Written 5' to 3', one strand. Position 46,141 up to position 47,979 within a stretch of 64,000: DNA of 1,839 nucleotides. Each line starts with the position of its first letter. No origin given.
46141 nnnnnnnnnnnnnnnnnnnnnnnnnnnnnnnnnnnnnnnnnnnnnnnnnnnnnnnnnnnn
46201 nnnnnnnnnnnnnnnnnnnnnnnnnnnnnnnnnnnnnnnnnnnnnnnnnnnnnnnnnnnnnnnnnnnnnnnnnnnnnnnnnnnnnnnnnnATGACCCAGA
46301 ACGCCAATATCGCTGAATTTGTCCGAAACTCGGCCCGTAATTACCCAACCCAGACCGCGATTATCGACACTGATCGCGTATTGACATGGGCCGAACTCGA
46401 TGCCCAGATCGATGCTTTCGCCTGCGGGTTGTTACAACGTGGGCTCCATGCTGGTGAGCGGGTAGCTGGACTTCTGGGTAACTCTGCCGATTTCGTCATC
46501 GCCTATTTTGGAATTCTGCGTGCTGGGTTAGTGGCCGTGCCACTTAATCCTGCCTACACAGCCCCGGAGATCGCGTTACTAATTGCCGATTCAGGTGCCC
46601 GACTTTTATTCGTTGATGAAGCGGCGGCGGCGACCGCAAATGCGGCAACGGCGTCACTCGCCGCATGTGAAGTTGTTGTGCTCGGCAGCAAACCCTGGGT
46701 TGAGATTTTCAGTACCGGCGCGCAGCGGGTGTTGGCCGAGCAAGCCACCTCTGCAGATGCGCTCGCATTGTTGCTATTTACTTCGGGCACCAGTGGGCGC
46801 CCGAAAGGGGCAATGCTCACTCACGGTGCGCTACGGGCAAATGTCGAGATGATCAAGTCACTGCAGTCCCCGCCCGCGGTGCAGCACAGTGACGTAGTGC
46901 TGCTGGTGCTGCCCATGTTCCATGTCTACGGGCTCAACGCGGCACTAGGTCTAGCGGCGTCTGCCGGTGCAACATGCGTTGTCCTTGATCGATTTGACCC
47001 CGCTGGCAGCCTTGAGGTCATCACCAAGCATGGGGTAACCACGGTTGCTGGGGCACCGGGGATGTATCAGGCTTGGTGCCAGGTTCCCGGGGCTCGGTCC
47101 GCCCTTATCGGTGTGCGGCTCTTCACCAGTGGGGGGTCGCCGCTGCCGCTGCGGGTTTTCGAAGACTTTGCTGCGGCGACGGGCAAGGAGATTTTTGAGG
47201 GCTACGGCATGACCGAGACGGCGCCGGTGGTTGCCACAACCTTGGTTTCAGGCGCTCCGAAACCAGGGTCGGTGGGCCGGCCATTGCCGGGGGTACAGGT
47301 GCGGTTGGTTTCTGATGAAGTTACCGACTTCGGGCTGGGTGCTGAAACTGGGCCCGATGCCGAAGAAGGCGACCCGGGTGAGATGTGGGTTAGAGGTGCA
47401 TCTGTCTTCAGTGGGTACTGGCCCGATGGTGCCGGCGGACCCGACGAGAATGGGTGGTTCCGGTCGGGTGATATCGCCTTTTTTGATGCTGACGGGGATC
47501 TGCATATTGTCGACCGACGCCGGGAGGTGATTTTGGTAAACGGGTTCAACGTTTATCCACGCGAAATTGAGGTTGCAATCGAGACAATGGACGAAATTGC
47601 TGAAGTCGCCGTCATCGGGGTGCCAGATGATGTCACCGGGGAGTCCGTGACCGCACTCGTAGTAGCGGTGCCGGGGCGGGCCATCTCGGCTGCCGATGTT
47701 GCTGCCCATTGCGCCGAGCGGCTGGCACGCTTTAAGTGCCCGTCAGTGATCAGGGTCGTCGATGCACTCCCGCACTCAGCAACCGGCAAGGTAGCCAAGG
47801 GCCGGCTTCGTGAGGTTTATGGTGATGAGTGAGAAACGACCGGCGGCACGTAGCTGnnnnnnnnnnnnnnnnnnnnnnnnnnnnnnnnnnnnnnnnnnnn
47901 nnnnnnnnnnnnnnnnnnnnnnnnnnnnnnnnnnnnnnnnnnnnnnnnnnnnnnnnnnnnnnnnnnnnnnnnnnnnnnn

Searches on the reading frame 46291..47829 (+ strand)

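Call 11: search_protein_families(library=pfam, proteins=[window:46291-47829:+], max_evalue=0.00001)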
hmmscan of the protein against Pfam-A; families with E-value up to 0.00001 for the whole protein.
window:46291-47829:+ (513 aa): 2 families
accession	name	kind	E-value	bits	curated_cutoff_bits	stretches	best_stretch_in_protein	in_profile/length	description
PF00501.34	AMP-binding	-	2.5e-90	303.5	29.9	1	12-377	2-384/384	AMP-binding enzyme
PF13193.12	AMP-binding_C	-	8.1e-18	65.6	24.5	1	425-500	1-76/76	AMP-binding enzyme C-terminal domain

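Call 57: search_protein_families(library=ncbifam, proteins=[window:46291-47829:+], max_evalue=1e-10)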
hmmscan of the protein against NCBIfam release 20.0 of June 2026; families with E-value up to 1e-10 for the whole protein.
window:46291-47829:+ (513 aa): 103 families (the best 25 are shown)
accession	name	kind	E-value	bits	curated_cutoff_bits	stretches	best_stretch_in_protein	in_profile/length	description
NF004837.0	PRK06187.1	subfamily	7.7e-121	403.9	476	1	3-511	6-523/531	long-chain-fatty-acid--CoA ligase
NF005702.0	PRK07514.1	subfamily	4.2e-109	365.2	558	1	5-511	3-501/506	malonyl-CoA synthase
NF004114.0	PRK05605.1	equivalog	5.2e-108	361.8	766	2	143-508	205-567/575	long-chain-fatty-acid--CoA ligase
NF006182.0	PRK08316.1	subfamily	4.1e-97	325.8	663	1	3-511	9-518/523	fatty acyl-CoA synthetase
NF005801.1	PRK07656.1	equivalog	3.3e-94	316.3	657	1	7-507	3-500/500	FadD3 family acyl-CoA ligase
NF005307.0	PRK06839.1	equivalog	2.4e-90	303.5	748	1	6-509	3-492/496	o-succinylbenzoate--CoA ligase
NF006523.0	PRK08974.1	equivalog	5.6e-89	298.7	884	2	141-508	191-551/561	long-chain-fatty-acid--CoA ligase FadD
NF006181.0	PRK08314.1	subfamily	2e-87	293.8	705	2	145-508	193-552/563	long-chain-fatty-acid--CoA ligase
NF004229.0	PRK05677.1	subfamily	2.3e-87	293.8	879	2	137-508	188-553/563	long-chain-fatty-acid--CoA ligase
NF006572.0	PRK09088.1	equivalog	4e-87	292.9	696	1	14-509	10-486/491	acyl-CoA synthetase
NF005463.0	PRK07059.1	subfamily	8.7e-86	288.5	869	2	137-508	185-554/557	long-chain-fatty-acid--CoA ligase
NF005857.1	PRK07786.1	exception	2.5e-81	273.7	733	1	8-511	12-513/513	fatty-acid--CoA ligase FadD5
NF005220.0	PRK06710.1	equivalog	9.9e-81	271.5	1116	2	155-504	205-547/563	long-chain-fatty-acid--CoA ligase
NF005858.0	PRK07787.1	subfamily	1.3e-78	264.5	575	1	19-507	15-469/471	acyl-CoA synthetase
NF004822.0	PRK06178.1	equivalog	2.5e-78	264.1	782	2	147-508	204-565/571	acyl-CoA synthetase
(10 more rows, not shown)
